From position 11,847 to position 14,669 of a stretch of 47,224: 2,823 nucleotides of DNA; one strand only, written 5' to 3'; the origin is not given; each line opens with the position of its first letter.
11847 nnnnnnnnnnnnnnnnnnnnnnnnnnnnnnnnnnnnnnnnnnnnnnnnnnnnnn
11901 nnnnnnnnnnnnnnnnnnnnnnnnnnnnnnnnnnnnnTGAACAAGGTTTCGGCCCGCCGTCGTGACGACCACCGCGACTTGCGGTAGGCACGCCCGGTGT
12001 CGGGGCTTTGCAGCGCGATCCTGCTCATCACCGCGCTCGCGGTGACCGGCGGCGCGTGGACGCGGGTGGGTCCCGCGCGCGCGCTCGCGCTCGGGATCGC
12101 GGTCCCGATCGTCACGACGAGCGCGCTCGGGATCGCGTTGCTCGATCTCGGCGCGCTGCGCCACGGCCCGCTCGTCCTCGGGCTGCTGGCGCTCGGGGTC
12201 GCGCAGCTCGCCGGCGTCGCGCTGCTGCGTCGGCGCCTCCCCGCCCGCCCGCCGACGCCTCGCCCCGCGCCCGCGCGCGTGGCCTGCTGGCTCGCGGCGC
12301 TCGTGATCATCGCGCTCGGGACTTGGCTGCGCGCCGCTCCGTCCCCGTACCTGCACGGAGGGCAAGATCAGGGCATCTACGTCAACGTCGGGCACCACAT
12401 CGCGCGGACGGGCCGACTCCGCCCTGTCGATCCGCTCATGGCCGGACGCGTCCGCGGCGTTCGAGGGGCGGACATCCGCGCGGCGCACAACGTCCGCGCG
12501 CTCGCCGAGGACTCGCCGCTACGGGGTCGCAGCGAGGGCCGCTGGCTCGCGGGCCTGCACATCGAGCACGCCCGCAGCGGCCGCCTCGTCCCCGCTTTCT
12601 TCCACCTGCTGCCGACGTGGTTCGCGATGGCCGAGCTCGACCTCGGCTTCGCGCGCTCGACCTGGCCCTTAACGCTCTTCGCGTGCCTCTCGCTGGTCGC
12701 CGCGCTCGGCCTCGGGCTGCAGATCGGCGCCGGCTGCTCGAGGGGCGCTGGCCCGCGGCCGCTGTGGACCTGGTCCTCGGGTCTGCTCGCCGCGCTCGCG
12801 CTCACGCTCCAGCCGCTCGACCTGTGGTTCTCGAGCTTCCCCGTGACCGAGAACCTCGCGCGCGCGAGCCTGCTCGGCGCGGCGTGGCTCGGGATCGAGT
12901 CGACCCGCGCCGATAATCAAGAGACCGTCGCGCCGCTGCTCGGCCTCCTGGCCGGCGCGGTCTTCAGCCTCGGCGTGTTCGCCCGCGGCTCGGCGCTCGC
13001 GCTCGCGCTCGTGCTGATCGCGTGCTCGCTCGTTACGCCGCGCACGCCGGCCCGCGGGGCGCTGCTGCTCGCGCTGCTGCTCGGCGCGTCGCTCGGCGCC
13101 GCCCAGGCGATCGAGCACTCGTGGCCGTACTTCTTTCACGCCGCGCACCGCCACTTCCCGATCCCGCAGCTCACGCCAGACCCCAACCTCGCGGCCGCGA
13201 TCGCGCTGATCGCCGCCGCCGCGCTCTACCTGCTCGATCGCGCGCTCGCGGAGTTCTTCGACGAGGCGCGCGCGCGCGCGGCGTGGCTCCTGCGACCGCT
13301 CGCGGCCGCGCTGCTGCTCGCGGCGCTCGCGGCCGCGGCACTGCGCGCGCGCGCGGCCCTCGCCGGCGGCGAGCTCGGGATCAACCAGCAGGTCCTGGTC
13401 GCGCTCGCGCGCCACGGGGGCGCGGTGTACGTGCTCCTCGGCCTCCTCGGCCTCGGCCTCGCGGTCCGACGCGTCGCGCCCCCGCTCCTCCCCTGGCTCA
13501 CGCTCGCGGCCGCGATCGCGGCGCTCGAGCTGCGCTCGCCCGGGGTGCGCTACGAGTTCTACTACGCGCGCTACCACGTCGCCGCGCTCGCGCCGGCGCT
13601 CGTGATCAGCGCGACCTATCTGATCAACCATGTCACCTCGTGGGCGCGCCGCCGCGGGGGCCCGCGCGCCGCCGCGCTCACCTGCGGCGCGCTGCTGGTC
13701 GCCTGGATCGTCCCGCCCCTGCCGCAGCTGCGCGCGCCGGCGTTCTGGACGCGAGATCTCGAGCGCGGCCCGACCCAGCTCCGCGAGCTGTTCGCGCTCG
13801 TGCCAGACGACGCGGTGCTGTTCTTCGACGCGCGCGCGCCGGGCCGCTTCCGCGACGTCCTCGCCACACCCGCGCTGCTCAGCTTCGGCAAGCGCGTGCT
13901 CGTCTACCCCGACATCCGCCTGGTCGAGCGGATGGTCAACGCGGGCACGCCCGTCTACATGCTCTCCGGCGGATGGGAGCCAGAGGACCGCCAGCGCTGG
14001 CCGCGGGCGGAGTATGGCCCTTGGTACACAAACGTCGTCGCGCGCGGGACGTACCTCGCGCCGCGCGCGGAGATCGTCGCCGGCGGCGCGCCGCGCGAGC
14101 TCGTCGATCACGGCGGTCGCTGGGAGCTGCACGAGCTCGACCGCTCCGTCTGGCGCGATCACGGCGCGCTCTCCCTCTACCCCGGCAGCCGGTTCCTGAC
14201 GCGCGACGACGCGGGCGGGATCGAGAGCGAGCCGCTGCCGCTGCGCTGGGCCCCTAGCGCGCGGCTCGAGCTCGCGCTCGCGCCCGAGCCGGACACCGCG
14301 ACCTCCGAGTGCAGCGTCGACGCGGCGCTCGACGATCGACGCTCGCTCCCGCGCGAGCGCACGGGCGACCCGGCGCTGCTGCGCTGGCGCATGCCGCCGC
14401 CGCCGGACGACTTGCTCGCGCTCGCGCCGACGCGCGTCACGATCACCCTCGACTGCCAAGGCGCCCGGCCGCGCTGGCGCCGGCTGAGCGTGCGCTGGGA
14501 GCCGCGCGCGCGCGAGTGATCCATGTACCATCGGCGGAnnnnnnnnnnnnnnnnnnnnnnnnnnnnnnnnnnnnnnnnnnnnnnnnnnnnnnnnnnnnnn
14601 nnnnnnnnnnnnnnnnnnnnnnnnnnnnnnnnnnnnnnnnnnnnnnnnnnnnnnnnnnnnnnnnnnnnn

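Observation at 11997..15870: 840-aa polytopic membrane protein tightly linked to an FHA/AAA+/HTH regulator whose sigma-54 activation determinants are degenerate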

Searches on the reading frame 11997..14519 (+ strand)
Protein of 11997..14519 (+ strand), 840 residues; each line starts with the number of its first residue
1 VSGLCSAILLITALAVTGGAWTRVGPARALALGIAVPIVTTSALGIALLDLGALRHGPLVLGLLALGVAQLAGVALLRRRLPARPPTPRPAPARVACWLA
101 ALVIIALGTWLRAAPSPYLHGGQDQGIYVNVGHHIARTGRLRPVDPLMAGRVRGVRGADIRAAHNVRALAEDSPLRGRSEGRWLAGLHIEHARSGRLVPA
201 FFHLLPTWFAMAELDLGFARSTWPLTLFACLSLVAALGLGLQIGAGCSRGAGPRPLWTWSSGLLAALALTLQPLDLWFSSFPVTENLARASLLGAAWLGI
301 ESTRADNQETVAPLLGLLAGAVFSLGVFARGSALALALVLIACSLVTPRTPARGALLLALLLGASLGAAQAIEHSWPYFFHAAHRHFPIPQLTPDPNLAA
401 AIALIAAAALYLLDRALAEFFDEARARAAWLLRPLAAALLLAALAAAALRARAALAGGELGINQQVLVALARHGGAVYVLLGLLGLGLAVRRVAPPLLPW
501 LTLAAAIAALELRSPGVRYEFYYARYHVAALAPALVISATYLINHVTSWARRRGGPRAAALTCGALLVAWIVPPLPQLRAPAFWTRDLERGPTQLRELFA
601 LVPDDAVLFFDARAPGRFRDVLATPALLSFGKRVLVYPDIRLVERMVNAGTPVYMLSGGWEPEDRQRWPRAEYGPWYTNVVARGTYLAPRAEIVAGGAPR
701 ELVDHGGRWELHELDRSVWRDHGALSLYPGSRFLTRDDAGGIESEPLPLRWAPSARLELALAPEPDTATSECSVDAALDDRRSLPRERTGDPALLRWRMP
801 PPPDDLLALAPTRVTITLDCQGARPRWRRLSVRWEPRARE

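Call 5: search_protein_families(library=pfam, proteins=[window:11997-14519:+], max_evalue=0.1)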
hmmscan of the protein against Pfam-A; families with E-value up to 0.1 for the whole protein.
window:11997-14519:+ (840 aa): 0 families

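Call 6: search_protein_families(library=ncbifam, proteins=[window:11997-14519:+], max_evalue=0.1)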
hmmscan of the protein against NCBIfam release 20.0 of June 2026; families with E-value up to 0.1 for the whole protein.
window:11997-14519:+ (840 aa): 0 families

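Call 10: find_homologous_proteins(query=window:11997-14519:+)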
Query window:11997-14519:+ (840 aa): 48 proteins with E <= 0.001 among 8000 candidates.
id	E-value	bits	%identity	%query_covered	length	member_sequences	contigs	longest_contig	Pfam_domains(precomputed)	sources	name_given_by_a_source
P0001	0.0e+0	1835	100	100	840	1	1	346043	-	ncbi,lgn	-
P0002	9.7e-221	754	51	99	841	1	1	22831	-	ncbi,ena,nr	ncbi:MAG: hypothetical protein K0V04_22505 [Deltaproteobacteria bacterium]|nr:hypothetical protein [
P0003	2.7e-218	746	50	100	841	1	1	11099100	-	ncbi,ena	-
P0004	3.6e-216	739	50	98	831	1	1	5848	-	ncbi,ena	-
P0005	2.0e-215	736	50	97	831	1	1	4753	-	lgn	-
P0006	6.9e-214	731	51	100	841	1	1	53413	-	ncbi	-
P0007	1.1e-213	730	50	99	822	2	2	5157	-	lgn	-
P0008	5.5e-213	728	48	99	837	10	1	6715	-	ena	-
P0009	6.9e-213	728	52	100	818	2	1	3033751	-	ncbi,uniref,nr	ncbi:hypothetical protein [Nannocystis bainbridge]|uniref:Glycosyltransferase RgtA/B/C/D-like domain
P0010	1.4e-209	717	51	95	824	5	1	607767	-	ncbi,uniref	ncbi:hypothetical protein [Nannocystis pusilla]|uniref:hypothetical protein n=1 Tax=Nannocystis pusi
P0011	1.2e-208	714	48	97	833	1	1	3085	-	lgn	-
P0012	1.3e-207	710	48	98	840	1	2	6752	-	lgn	-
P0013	4.1e-207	709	47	99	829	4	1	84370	-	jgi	jgi:hypothetical protein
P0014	4.7e-207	708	47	99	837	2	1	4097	-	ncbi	-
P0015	9.5e-207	707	51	86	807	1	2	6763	-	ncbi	-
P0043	9.2e-162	559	76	42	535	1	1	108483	-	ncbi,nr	ncbi:MAG: hypothetical protein H6713_39420 [Myxococcales bacterium]|nr:hypothetical protein [Myxococ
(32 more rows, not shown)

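Call 12: find_related_loci(query=A1, collection=genome_contigs, flank=6000)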
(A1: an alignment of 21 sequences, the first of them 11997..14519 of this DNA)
Query A1 (840 aa) in genome_contigs; peptide patterns used: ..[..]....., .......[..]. (x = any residue, [..] = any of these).
65 stretches matched a pattern; 22 encode a relative of the query (tblastn E <= 1e-3); 20 distinct loci.
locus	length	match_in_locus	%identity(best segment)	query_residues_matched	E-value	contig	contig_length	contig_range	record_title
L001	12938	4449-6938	51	4-835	0e+0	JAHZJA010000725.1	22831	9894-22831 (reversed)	MAG: Deltaproteobacteria bacterium isolate P_S1_bin.18 k141_844327, whole genome shotgun sequence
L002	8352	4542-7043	48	1-835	0e+0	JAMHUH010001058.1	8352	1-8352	MAG: Nannocystaceae bacterium isolate ST_AS_metabat.41 k201_1672071, whole genome shotgun sequence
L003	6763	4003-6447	49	23-835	0e+0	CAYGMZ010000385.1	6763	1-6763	MAG TPA_asm: uncultured Nannocystaceae bacterium isolate ERP116193_co2_37 genome assembly, contig: NODE_26553_length_676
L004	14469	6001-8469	47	12-839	8e-179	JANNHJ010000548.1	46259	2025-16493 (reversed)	MAG: Myxococcales bacterium isolate SOY_6_C_metabat_27 SOY_6_C_k141_4575322, whole genome shotgun sequence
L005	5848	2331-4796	50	11-835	0e+0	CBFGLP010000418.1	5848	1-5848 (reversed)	MAG TPA_asm: uncultured Myxococcales bacterium isolate SRR25737861_metabat2_1 genome assembly, contig: ERZ27251247.22000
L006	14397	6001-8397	49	23-833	8e-172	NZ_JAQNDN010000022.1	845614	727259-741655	Nannocystis radixulma strain NCELM 000004Farrow, whole genome shotgun sequence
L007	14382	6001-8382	47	4-800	2e-163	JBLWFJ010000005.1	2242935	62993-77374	Nannocystaceae bacterium ST9 contig_2_pilon, whole genome shotgun sequence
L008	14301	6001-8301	51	58-836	3e-160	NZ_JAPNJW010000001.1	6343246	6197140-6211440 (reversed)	Nannocystis sp. RBIL2 ctg.s1.000000F, whole genome shotgun sequence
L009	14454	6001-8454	52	1-836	1e-168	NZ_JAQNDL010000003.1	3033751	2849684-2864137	Nannocystis bainbridge strain BB15-2 000001Farrow, whole genome shotgun sequence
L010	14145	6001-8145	52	112-836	8e-158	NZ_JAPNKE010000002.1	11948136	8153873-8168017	Nannocystis pusilla strain Na p29 contig_2, whole genome shotgun sequence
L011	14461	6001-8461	76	16-838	0e+0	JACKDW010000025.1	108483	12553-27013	MAG: Myxococcales bacterium isolate HK-STAS-MYXO-17 HK-STAS-MYXO-17_25, whole genome shotgun sequence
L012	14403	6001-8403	49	23-836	0e+0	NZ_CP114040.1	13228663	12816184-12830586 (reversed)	Nannocystis punicea strain FL3 chromosome, complete genome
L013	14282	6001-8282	53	23-790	4e-84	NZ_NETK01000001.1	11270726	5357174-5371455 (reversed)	Nannocystis exedens strain DSM 71 utg0, whole genome shotgun sequence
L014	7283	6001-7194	51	3-397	2e-77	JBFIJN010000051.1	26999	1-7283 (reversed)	MAG: Nannocystaceae bacterium isolate Mix_sand11.2021.09.Z.87 k141_2143978_length_26999_cov_19.7740, whole genome shotgu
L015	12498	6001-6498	33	112-298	4e-11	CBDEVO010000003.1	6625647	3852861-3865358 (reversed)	MAG: Vicinamibacterales bacterium isolate af2fa338-4f39-4c0d-83fa-ec8062318583 genome assembly, contig: contig_3, whole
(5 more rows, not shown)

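Call 20: find_encoding_contigs(protein=P0001, flank=10000, max_places=4)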
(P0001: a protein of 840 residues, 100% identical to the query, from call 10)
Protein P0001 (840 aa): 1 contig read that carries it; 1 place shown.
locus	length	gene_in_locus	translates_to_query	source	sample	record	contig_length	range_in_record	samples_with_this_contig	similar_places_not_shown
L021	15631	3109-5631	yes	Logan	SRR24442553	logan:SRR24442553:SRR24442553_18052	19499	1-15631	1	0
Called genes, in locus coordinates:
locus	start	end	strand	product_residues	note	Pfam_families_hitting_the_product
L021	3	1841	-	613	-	?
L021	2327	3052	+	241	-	PF14497:GST_C_3 (weak)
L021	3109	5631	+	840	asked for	-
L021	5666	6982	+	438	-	PF00498:FHA, PF16697:Yop-YscD_cpl, PF00158:Sigma54_activat, PF02954:HTH_8 (weak)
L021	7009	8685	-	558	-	-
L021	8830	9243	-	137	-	-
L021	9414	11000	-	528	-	PF09334:tRNA-synt_1g, PF00133:tRNA-synt_1 (weak)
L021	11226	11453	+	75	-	-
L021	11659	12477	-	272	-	PF03437:BtpA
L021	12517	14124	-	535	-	-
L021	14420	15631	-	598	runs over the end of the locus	PF07626:PSD3, PF07637:PSD5, PF07631:PSD4, PF07627:PSCyt3, PF07624:PSD2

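Call 23: search_protein_families(library=pfam, proteins=[L012:2373-3971:+, L012:4017-4901:+, L008:4837-5658:+, L006:8558-10585:+, L012:12708-13148:+, L003:3033-3929:+, L001:2343-3779:+, L007:8491-9552:-, L012:11794-12681:-, L004:8441-9328:-], max_evalue=0.001)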
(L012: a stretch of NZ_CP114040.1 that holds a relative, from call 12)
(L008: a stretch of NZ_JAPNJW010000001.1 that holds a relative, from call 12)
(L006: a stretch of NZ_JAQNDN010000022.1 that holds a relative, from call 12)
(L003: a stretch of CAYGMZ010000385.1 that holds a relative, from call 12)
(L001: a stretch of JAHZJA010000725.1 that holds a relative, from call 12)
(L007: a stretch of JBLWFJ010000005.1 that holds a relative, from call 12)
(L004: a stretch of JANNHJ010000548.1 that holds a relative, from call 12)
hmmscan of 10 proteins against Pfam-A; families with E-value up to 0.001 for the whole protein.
L012:2373-3971:+ (532 aa): 2 families
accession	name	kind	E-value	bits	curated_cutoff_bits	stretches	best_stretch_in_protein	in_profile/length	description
PF13229.12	Beta_helix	-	1.4e-05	25.2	25.9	1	268-427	30-158/158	Right handed beta helix region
PF05048.19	NosD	-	0.00021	21.2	23.6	0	268-345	90-150/212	Periplasmic copper-binding protein (NosD)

L012:4017-4901:+ (294 aa): 9 families
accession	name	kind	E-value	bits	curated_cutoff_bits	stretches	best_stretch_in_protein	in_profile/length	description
PF12146.15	Hydrolase_4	-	4.9e-09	36.3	27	1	49-151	23-125/239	Serine aminopeptidase, S33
PF02129.25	Peptidase_S15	-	1.6e-08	35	23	1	16-143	5-134/262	X-Pro dipeptidyl-peptidase (S15 family)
PF00561.26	Abhydrolase_1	-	4.8e-07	30.1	25.8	1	50-140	20-105/245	alpha/beta hydrolase fold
PF00326.27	Peptidase_S9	-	7.7e-07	29.2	22.6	1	50-146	7-106/213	Prolyl oligopeptidase family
PF01738.24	DLH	-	3.2e-06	27.3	21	1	23-135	8-128/217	Dienelactone hydrolase family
PF12697.13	Abhydrolase_6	-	6.9e-05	24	26.3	1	51-281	22-217/217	Alpha/beta hydrolase family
PF12740.14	PETase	-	9.8e-05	22.3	28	1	18-137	42-158/263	PET hydrolase-like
PF06500.17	FrsA-like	-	0.00026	20.3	22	1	6-145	170-307/414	Esterase FrsA-like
PF20434.5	BD-FAE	-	0.00042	20.3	26.8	1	42-116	29-101/215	BD-FAE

L008:4837-5658:+ (273 aa): 0 families

L006:8558-10585:+ (675 aa): 9 families
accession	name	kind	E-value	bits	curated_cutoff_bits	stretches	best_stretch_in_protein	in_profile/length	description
PF00400.38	WD40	-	1.9e-09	38.1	27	0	346-376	9-39/39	WD domain, G-beta repeat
PF25174.1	Beta-prop_THOC3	-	1.9e-07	30.8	305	0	224-280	1-229/272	THOC3 beta-propeller domain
PF24796.1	WDR55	-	5.9e-07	29.3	200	0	312-376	227-292/296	WDR55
PF24807.1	WD40_CDC20-Fz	-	7.4e-06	25.9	200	0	183-275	90-188/292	CDC20/Fizzy WD40 domain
PF24817.1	WD40_WDHD1_1st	-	2.1e-05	24.3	109.9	0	317-378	97-158/291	WDHD1 first WD40 domain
PF24814.1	WD40_Prp19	-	2.9e-05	23.7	320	0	201-282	152-238/281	Prp19 WD40 domain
PF23414.1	Beta-prop_EML_2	-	0.00011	22.2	90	0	353-475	3-99/266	Echinoderm microtubule-associated protein second beta-propeller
PF12894.13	ANAPC4_WD40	-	0.00019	22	22.9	0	201-247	14-60/91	Anaphase-promoting complex subunit 4 WD40 domain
PF25047.1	Beta-prop_TEP1_2nd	-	0.00049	19.8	89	0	354-383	142-170/255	TEP-1 second beta-propeller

L012:12708-13148:+ (146 aa): 1 family
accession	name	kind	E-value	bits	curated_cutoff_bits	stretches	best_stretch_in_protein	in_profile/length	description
PF03733.18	YccF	-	1.9e-39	134.5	27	2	69-119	1-51/51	Inner membrane component domain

L003:3033-3929:+ (298 aa): 1 family
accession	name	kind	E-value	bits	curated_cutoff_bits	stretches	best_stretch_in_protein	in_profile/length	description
PF06999.17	Suc_Fer-like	-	3e-24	86.6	34.9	1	23-200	7-179/191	Sucrase/ferredoxin-like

L001:2343-3779:+ (478 aa): 1 family
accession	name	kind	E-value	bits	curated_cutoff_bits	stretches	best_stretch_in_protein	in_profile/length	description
PF07586.16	HXXSHH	-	1e-28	101.3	30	1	63-344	27-274/307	Protein of unknown function (DUF1552)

L007:8491-9552:- (353 aa): 1 family
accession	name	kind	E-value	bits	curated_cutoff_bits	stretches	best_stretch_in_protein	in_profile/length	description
PF09811.14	Yae1_N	-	3.5e-05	23.8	27.5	0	257-286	5-34/39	Essential protein Yae1, N terminal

L012:11794-12681:- (295 aa): 0 families

L004:8441-9328:- (295 aa): 1 family
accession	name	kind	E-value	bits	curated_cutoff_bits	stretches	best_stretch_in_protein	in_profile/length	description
PF25539.1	Bestrophin_2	-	4.2e-83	279.6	27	1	7-285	7-288/288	Bacterial/Fungal Bestrophin protein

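Call 31: predict_structure(alignment_id=A1)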
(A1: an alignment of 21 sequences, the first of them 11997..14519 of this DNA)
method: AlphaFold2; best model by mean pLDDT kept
length: 840 residues; sequences in the alignment: 21
mean_pLDDT: 76.9   pTM: 0.75
mean pLDDT of the five models: 76.9, 75.8, 74.0, 73.1, 73.1
residues with pLDDT >= 90: 299; 70-90: 295; 50-70: 118; < 50: 128
segments of 3 or more residues with pLDDT < 50: 115-144, 165-169, 173-200, 249-251, 382-392, 457-463, 517-520, 582-591, 614-622, 661-665, 690-700, 837-840
pLDDT, mean of each block of 10 residues (from residue 1): 88 97 92 95 90 91 97 95 81 87 92 54 34 35 59 80 53 43 37 43 76 79 84 94 72 75 93 73 75 96 87 96 91 90 92 95 91 66 42 71 91 90 85 95 87 60 63 86 95 91 95 62 68 93 92 93 92 77 43 63 83 46 55 75 86 78 50 69 66 39 60 85 83 89 87 89 64 84 84 89 68 87 83 63
secondary structure, 60 per line:
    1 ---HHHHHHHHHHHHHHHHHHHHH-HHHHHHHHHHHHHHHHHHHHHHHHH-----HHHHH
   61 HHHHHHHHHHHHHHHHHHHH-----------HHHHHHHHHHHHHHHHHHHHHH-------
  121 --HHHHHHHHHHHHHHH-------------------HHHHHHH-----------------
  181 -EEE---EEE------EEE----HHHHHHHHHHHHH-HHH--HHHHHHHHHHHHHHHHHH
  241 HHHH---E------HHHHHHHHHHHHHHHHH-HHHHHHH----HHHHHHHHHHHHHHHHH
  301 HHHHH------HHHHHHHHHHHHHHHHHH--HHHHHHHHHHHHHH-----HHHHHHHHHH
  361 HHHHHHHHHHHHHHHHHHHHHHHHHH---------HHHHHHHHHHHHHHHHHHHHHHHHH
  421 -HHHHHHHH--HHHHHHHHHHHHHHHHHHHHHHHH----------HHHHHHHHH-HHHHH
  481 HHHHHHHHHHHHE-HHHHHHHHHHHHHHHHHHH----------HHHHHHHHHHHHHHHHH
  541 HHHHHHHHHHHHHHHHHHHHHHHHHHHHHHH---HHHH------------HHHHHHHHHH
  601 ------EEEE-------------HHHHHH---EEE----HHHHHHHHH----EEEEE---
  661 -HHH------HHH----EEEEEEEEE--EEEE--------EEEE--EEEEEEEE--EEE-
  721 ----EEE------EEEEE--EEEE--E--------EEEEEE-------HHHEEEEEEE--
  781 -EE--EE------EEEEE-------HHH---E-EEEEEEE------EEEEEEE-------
elements in order (helices of 4 or more, strands of 3 or more residues): H4-24 H26-50 H56-80 H92-113 H123-137 H157-163 E182-184 E188-190 E197-199 H204-216 H223-244 H255-271 H273-279 H284-305 H312-329 H332-345 H351-386 H396-420 H422-429 H432-455 H466-474 H476-492 H495-513 H524-571 H575-578 H591-600 E607-610 H624-629 E633-635 H640-648 E653-657 E678-686 E689-692 E701-704 E707-714 E717-719 E725-727 E734-738 E741-744 E756-761 E772-778 E794-798 E814-820 E827-833

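Call 35: fold_search(model_id=the predicted structure, library=pdb)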
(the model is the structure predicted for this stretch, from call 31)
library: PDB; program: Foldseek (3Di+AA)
matches with E <= 10: 277; with E <= 0.001: 18
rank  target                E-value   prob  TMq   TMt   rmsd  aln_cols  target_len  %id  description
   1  3wak                  2.0e-06  1.00  0.38  0.37  15.7       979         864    9  Crystal structure of the Archaeoglobus fulgidus oligosaccharyltransferase (O29867_ARCFU) in the apo form (released 2013-10-30)
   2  8b6l_I                4.7e-06  1.00  0.31  0.37  12.9       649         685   12  Subtomogram average of the human Sec61-TRAP-OSTA-translocon (released 2022-12-07)
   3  5gmy_A                8.1e-06  1.00  0.37  0.37  16.2       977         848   10  Crystal structure of the Archaeoglobus fulgidus oligosaccharyltransferase (O29867_ARCFU) tethered with an acceptor pep (released 2017-02-01)
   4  9n9j_I                1.3e-05  1.00  0.36  0.42  11.7       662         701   11  Structure of a GRP94 folding intermediate engaged with a CCDC134- and FKBP11-bound secretory translocon (released 2025-11-19)
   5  6s7t_A                1.3e-05  1.00  0.32  0.38  14.8       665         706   11  Cryo-EM structure of human oligosaccharyltransferase complex OST-B (released 2019-12-18)
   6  7e9s_A                1.4e-05  1.00  0.35  0.34  12.0       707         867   12  Archaeal oligosaccharyltransferase AglB from Archaeoglobus fulgidus in complex with an inhibitory peptide and a dolich (released 2021-09-08)
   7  8pn9_A                1.9e-05  1.00  0.34  0.42  10.2       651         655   12  Structure of human oligosaccharyltransferase OST-A complex bound to NGI-1 (released 2024-05-08)
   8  7oci_F                3.1e-05  1.00  0.33  0.42  13.6       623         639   11  Cryo-EM structure of yeast Ost6p containing oligosaccharyltransferase complex (released 2022-02-16)
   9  6s7o_A                3.9e-05  1.00  0.37  0.45   9.8       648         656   12  Cryo-EM structure of human oligosaccharyltransferase complex OST-A (released 2019-12-18)
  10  8agc_A                4.7e-05  1.00  0.33  0.39  11.7       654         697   10  Structure of yeast oligosaccharylransferase complex with lipid-linked oligosaccharide and non-acceptor peptide bound (released 2022-12-07)
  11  3waj                  5.2e-05  1.00  0.36  0.38  16.4       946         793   10  Crystal structure of the Archaeoglobus fulgidus oligosaccharyltransferase (O29867_ARCFU) complex with Zn and sulfate (released 2013-10-30)
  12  7bvh_A                6.9e-05  1.00  0.27  0.22  22.7       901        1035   13  Crystal structure of arabinosyltransferase EmbC2-AcpM2 complex from Mycobacterium smegmatis complexed with di-arabinos (released 2020-04-29)
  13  8age_A                1.8e-04  1.00  0.34  0.42  11.2       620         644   11  Structure of yeast oligosaccharylransferase complex with acceptor peptide bound (released 2022-12-07)
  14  7zli_A                2.6e-04  1.00  0.30  0.35  15.2       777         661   11  Cryo-EM structure of C-mannosyltransferase CeDPY19, in complex with Dol25-P-Man and bound to CMT2-Fab and anti-Fab nan (released 2023-01-11)
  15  8agb_A                2.9e-04  1.00  0.32  0.40  14.0       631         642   10  Structure of yeast oligosaccharylransferase complex with lipid-linked oligosaccharide bound (released 2022-12-07)
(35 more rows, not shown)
